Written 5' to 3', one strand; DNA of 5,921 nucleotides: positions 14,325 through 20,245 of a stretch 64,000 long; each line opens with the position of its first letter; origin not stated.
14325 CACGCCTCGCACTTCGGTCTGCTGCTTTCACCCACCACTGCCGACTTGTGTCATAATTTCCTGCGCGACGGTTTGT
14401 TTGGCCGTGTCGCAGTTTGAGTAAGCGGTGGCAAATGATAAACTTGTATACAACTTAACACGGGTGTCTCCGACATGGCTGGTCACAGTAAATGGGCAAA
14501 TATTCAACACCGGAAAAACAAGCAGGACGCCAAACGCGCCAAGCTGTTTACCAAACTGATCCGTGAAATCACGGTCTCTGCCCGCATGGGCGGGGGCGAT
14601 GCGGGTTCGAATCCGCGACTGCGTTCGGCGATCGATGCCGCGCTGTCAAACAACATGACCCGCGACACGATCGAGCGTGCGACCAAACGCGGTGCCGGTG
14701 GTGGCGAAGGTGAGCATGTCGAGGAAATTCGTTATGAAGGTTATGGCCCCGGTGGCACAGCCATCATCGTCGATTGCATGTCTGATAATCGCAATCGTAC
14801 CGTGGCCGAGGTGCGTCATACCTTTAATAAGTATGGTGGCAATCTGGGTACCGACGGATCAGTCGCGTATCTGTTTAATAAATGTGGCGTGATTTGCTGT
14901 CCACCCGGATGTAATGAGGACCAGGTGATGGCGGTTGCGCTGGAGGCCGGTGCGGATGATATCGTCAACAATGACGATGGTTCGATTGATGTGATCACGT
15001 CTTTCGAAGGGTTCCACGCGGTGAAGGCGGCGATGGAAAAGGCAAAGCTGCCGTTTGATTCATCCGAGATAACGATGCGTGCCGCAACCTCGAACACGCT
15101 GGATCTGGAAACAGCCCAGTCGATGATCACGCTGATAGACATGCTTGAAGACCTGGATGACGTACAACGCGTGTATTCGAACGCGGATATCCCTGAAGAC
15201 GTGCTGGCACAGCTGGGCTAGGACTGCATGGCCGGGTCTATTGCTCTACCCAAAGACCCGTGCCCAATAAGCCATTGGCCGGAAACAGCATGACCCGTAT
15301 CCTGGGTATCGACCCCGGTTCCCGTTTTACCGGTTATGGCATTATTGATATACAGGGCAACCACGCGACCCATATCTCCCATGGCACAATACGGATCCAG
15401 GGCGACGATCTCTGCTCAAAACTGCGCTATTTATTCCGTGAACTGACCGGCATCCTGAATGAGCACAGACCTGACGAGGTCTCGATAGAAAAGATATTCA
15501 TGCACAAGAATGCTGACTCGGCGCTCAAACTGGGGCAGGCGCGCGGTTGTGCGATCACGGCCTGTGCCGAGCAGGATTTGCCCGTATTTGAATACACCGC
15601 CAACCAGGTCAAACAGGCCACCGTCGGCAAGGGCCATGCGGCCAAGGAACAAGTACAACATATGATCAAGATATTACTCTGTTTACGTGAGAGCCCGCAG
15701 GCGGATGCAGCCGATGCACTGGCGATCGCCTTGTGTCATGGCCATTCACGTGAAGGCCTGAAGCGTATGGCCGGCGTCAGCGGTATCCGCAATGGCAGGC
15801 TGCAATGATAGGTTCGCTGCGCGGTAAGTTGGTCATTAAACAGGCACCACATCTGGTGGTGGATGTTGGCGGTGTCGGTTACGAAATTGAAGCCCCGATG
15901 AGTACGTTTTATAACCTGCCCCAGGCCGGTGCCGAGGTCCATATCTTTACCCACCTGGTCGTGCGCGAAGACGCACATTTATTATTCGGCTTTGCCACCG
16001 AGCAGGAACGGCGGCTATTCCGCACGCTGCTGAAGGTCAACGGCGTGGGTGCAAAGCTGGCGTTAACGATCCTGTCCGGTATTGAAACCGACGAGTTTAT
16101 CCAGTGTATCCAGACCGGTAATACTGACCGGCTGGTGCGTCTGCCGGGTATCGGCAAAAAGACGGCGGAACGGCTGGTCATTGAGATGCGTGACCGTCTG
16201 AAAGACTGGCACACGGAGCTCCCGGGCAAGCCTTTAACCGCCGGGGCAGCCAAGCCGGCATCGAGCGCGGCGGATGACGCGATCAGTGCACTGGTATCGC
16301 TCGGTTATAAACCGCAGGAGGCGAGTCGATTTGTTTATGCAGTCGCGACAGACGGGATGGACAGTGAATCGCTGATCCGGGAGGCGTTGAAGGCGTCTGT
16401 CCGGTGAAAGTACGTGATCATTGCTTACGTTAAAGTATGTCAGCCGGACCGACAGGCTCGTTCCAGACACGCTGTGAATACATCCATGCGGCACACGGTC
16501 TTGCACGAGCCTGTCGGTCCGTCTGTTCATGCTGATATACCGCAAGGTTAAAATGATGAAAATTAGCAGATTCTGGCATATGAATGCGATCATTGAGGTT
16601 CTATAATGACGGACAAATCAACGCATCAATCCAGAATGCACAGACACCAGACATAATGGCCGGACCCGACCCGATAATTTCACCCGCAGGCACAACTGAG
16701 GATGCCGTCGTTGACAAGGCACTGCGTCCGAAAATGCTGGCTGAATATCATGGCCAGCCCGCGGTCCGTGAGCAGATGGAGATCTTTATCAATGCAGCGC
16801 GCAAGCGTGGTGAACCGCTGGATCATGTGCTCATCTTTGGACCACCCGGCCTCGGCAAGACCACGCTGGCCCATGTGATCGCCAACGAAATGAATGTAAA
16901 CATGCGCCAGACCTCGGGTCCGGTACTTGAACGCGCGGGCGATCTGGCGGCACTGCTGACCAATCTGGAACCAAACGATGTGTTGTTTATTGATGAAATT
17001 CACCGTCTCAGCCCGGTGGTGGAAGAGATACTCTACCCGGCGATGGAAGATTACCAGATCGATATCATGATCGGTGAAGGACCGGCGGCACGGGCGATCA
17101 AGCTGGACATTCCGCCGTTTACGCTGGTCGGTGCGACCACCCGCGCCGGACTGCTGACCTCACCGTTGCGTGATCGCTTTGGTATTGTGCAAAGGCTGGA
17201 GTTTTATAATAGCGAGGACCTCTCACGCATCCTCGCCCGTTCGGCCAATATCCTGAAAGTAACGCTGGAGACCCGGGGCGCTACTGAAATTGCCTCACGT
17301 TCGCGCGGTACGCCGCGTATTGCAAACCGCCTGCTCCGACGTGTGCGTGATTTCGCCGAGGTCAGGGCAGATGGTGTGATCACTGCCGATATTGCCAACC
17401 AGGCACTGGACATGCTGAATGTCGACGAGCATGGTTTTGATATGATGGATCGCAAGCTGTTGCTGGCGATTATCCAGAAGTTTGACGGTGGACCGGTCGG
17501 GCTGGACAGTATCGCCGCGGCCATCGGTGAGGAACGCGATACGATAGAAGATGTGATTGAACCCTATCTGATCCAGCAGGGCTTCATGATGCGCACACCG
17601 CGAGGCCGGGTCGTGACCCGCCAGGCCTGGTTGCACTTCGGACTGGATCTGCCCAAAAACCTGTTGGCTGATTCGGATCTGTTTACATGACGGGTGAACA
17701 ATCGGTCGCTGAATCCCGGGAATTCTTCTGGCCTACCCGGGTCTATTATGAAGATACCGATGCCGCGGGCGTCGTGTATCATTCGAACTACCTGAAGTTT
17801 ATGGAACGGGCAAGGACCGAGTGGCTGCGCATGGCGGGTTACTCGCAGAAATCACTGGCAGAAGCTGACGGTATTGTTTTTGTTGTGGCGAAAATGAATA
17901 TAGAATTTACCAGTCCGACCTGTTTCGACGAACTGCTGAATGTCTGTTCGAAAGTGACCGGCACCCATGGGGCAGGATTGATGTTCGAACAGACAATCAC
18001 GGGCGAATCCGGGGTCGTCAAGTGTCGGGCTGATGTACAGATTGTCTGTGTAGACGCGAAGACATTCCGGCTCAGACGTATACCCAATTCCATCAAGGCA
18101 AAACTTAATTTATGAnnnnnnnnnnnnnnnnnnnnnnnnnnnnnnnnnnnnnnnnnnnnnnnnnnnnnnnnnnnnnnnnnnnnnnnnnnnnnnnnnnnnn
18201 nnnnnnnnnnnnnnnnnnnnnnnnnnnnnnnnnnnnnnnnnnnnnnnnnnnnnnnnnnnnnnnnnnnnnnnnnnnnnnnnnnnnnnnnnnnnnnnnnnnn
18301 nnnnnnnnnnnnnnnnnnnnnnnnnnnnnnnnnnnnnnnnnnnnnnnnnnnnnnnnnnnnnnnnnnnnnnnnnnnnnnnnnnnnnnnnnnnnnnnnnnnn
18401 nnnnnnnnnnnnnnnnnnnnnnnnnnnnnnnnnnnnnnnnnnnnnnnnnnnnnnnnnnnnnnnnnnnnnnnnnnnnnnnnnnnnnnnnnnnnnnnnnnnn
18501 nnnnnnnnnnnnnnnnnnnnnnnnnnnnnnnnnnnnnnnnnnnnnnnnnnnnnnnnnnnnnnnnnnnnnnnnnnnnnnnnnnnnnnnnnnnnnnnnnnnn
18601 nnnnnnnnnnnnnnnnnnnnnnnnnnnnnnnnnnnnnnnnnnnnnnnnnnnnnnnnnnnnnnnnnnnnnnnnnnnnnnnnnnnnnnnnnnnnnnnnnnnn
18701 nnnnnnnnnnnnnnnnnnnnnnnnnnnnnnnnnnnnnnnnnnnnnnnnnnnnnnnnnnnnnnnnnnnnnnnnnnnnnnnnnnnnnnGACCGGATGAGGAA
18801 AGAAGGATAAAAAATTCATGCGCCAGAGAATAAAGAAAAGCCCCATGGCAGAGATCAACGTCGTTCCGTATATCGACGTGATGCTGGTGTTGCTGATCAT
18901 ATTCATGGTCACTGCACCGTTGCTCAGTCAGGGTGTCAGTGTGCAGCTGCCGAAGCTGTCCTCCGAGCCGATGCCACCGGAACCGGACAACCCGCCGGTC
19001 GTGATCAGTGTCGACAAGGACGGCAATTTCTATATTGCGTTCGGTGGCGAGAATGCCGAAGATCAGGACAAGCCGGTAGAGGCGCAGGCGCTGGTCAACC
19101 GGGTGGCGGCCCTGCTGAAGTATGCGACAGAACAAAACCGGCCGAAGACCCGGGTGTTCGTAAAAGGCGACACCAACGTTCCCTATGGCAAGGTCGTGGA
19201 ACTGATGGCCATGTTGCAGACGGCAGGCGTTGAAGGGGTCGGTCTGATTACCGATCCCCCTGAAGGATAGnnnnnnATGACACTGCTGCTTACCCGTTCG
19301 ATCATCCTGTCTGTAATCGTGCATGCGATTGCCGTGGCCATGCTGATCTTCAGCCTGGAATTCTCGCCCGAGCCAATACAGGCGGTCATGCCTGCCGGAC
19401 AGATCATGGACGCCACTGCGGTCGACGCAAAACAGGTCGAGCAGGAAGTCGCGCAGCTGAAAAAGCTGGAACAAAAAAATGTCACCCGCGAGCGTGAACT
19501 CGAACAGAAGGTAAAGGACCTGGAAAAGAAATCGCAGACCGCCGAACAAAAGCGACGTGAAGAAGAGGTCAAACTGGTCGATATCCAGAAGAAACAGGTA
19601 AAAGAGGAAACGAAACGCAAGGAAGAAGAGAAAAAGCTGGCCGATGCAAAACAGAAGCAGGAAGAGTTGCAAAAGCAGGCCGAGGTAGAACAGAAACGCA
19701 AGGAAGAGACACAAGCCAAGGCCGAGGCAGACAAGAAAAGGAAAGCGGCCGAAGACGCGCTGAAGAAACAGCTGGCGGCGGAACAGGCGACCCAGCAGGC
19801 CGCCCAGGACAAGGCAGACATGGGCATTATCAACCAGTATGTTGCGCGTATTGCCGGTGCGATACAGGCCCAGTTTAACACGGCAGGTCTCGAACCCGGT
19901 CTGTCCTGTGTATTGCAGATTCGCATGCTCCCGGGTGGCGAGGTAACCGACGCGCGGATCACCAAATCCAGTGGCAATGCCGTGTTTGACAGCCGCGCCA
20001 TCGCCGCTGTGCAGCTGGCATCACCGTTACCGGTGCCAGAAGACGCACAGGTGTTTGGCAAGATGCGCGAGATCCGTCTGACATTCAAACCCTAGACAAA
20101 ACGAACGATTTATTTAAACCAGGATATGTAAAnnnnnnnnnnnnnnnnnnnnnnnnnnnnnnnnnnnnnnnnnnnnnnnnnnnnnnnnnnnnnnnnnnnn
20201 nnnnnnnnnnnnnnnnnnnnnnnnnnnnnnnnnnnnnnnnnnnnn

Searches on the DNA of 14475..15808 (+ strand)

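Call 29: search_dna_similar(query=window:14475-15808:+, collection=ecoli_genomes, mode=distant, max_rows=3)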
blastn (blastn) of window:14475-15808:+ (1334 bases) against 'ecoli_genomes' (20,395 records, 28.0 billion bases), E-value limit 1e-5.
Records with a match: 5426; places in all: 5428; records where one place covers at least 80% of the query: 0.
Genomes with a match: 5426 of 5426; with a place that covers at least 80% of the query: 0. Places per genome that has any: lowest 1, median 1, highest 2. On chromosomes: 5427 places; on plasmids: 1.
Best place of each record, by identity: 60-80% 5426.
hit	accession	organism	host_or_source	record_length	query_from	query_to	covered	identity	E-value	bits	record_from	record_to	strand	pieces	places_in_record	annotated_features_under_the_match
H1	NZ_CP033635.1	Escherichia coli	chicken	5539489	1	1256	57%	67.2%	3e-34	230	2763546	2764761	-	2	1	yebC: YebC/PmpR family DNA-binding transcriptional regulator | ruvC: crossover junction endodeoxyribonuclease RuvC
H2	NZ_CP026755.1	Escherichia coli strain AR_0077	missing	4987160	1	1256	57%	67.2%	3e-34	230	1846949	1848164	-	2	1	yebC: YebC/PmpR family DNA-binding transcriptional regulator | ruvC: crossover junction endodeoxyribonuclease RuvC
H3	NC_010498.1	Escherichia coli SMS-3-5 strain SMS-3-5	-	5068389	1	1256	57%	67.2%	3e-34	230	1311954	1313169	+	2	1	yebC: YebC/PmpR family DNA-binding transcriptional regulator | ruvC: crossover junction endodeoxyribonuclease RuvC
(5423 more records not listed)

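Call 30: get_annotated_region(hit=H3, flank=3500)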
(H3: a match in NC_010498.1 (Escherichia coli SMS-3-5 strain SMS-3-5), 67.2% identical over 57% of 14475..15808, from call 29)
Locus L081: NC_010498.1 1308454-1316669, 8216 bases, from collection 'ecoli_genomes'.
description: Escherichia coli SMS-3-5, complete sequence
organism: Escherichia coli SMS-3-5 strain SMS-3-5 (NCBI taxid 439855)
replicon: chromosome; assembly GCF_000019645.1
host: -; source: -; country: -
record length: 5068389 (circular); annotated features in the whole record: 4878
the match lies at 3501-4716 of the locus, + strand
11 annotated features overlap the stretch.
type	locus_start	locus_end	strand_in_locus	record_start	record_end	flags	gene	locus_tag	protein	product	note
CDS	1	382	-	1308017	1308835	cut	yecE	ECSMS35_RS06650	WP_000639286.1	DUF72 domain-containing protein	-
CDS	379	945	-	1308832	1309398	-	yecD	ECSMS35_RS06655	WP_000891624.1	hydrolase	-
CDS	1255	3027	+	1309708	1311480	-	aspS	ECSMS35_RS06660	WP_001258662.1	aspartate--tRNA ligase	-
CDS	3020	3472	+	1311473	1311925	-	nudB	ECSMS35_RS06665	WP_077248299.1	dihydroneopterin triphosphate diphosphatase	-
CDS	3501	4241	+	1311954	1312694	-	yebC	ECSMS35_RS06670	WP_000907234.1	YebC/PmpR family DNA-binding transcriptional regulator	-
CDS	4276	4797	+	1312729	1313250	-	ruvC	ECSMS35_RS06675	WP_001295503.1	crossover junction endodeoxyribonuclease RuvC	-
CDS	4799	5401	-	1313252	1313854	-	yebB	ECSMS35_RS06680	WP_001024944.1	YebB family permuted papain-like enzyme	-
CDS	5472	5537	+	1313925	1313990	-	yobI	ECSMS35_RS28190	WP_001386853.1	stress response small protein YobI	-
CDS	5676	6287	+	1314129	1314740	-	ruvA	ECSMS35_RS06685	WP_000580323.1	Holliday junction branch migration protein RuvA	-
CDS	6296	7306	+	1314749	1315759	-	ruvB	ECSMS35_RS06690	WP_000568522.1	Holliday junction branch migration DNA helicase RuvB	-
CDS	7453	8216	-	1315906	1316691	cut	znuB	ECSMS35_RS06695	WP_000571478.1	zinc ABC transporter permease subunit ZnuB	-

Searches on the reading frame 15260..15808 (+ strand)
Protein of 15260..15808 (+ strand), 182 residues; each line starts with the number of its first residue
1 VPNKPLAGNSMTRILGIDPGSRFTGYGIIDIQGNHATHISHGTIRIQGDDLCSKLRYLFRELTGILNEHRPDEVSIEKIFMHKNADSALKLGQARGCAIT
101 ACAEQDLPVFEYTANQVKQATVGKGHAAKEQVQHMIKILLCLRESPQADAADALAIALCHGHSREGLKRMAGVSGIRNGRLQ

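Call 4: search_protein_families(library=pfam, proteins=[window:15260-15808:+])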
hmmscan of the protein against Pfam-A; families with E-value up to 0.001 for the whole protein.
window:15260-15808:+ (182 aa): 1 family
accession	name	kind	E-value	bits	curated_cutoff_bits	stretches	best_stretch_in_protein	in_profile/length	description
PF02075.23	RuvC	-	1.6e-55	187.5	22.2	1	14-160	1-148/148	Crossover junction endodeoxyribonuclease RuvC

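Call 5: search_protein_families(library=ncbifam, proteins=[window:15260-15808:+])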
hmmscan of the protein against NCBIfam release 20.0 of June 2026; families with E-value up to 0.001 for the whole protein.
window:15260-15808:+ (182 aa): 2 families
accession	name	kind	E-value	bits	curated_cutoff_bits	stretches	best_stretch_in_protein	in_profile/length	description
TIGR00228.1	ruvC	equivalog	2.4e-58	196.5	100.65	1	14-164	1-151/156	crossover junction endodeoxyribonuclease RuvC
NF000711.0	PRK00039.2-1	equivalog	4e-47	160.1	163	1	13-167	2-158/161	crossover junction endodeoxyribonuclease RuvC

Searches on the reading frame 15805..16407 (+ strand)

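Call 4: search_protein_families(library=pfam, proteins=[window:15805-16407:+])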
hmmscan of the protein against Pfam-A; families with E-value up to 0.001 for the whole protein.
window:15805-16407:+ (200 aa): 5 families
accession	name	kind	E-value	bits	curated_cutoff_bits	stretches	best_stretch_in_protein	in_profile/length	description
PF01330.27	RuvA_N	-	2.7e-25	88.7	23.6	1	1-62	1-61/61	RuvA N terminal domain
PF14520.12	HHH_5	-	3.6e-15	56.6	27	1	72-130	1-57/57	Helix-hairpin-helix domain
PF07499.19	RuvA_C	-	1.1e-14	55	24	1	155-197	2-45/47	RuvA, C-terminal domain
PF00633.29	HHH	-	9.8e-07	28.8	24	0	108-124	11-27/30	Helix-hairpin-helix motif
PF21176.3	RecR_HhH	-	1.9e-05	24.8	27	1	108-126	6-24/45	RecR, helix-hairpin-helix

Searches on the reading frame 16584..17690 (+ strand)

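Call 4: search_protein_families(library=pfam, proteins=[window:16584-17690:+])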
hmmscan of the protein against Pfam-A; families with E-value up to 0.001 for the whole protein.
window:16584-17690:+ (368 aa): 11 families
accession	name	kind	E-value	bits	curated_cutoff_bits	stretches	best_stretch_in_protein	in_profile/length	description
PF05496.18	RuvB_N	-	9.1e-83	276.2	27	1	47-205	1-159/159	Holliday junction DNA helicase RuvB P-loop domain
PF17864.7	AAA_lid_4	-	1.9e-32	111.2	27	1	208-281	1-74/74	RuvB AAA lid domain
PF05491.19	RuvB_C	-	6.2e-25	87.4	24.7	1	282-352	1-71/72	RuvB C-terminal winged helix domain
PF00004.35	AAA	-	8.8e-21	75.2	21.2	1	82-205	1-129/131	ATPase family associated with various cellular activities (AAA)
PF07728.20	AAA_5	-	1.3e-08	35.3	22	1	81-199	1-139/139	AAA domain (dynein-related subfamily)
PF13191.12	AAA_16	-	1.5e-05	26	32.6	0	72-104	18-49/167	AAA ATPase domain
PF07726.17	AAA_3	-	2.2e-05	24.8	27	0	81-108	1-28/131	ATPase family associated with various cellular activities (AAA)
PF13173.12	AAA_14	-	0.00011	22.7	27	1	82-160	5-92/129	AAA domain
PF01078.27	Mg_chelatase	-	0.00014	21.8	20.3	0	80-100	23-43/207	Magnesium chelatase, subunit ChlI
PF13401.12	AAA_22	-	0.00026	21.7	27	0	82-102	8-28/130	AAA domain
PF20720.3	nSTAND3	-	0.0003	21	27.2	1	80-137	18-72/155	Novel STAND NTPase 3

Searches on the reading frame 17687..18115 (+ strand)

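Call 28: search_protein_families(library=ncbifam, proteins=[window:17687-18115:+], max_evalue=1e-10)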
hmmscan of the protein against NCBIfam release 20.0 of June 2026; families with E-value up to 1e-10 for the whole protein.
window:17687-18115:+ (142 aa): 4 families
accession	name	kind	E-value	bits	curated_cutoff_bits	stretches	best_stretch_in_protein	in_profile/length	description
TIGR02799.1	thio_ybgC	equivalog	9.6e-46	155.2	141.35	1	13-138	1-125/126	tol-pal system-associated acyl-CoA thioesterase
NF008065.0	PRK10800.1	equivalog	2.8e-39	134.3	185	1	12-139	5-131/134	tol-pal system-associated acyl-CoA thioesterase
TIGR00051.1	TIGR00051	subfamily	3.9e-33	114.3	68.7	1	16-132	1-116/117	YbgC/FadM family acyl-CoA thioesterase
NF047424.1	MenI_Staph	exception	1e-13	51.4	225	1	19-132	10-122/148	1,4-dihydroxy-2-naphthoyl-CoA hydrolase MenI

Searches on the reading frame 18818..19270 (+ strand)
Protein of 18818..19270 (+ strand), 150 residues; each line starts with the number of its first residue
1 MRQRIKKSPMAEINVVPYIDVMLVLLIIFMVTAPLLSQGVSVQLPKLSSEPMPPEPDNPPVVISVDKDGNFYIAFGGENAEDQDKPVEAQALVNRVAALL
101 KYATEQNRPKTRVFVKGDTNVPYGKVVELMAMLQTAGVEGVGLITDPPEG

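Call 28: search_protein_families(library=ncbifam, proteins=[window:18818-19270:+], max_evalue=1e-10)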
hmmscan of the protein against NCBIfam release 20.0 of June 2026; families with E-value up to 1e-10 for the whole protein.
window:18818-19270:+ (150 aa): 5 families
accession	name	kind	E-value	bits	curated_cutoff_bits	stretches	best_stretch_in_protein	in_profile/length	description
TIGR02801.1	tolR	equivalog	8.5e-41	139.6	127.3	1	10-146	2-129/129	protein TolR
NF008248.0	PRK11024.1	equivalog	1.2e-29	103.3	162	1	2-147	5-141/142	colicin uptake protein TolR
NF008429.0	PRK11267.1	equivalog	3e-25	88.9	216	1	8-145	13-134/141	TonB system transport protein ExbD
TIGR02803.1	ExbD_1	equivalog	1.1e-23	83.7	152.95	1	11-144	2-119/122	TonB system transport protein ExbD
TIGR02804.1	ExbD_2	equivalog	2.9e-13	50.3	123.45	1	12-145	3-119/121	TonB system transport protein ExbD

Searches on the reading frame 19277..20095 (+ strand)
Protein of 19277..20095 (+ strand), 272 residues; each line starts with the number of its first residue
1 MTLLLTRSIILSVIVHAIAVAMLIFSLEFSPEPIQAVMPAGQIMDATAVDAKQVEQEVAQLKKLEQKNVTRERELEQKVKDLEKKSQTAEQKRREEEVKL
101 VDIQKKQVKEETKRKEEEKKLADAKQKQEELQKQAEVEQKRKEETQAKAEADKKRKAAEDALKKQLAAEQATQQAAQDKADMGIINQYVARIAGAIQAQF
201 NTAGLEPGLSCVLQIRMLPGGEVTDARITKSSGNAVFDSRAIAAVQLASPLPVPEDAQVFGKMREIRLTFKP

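Call 28: search_protein_families(library=ncbifam, proteins=[window:19277-20095:+], max_evalue=1e-10)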
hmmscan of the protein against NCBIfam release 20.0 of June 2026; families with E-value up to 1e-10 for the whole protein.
window:19277-20095:+ (272 aa): 3 families
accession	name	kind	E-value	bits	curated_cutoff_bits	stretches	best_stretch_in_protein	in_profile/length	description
TIGR02794.1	tolA_full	equivalog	3.3e-38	131.9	59.45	2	168-272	261-362/362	cell envelope integrity protein TolA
NF007065.0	PRK09510.1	equivalog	1.6e-21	76.8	213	1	6-179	12-186/387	cell envelope integrity protein TolA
TIGR01352.1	tonB_Cterm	subfamily_domain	4.8e-11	42.8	27.1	0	212-272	17-75/76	TonB family protein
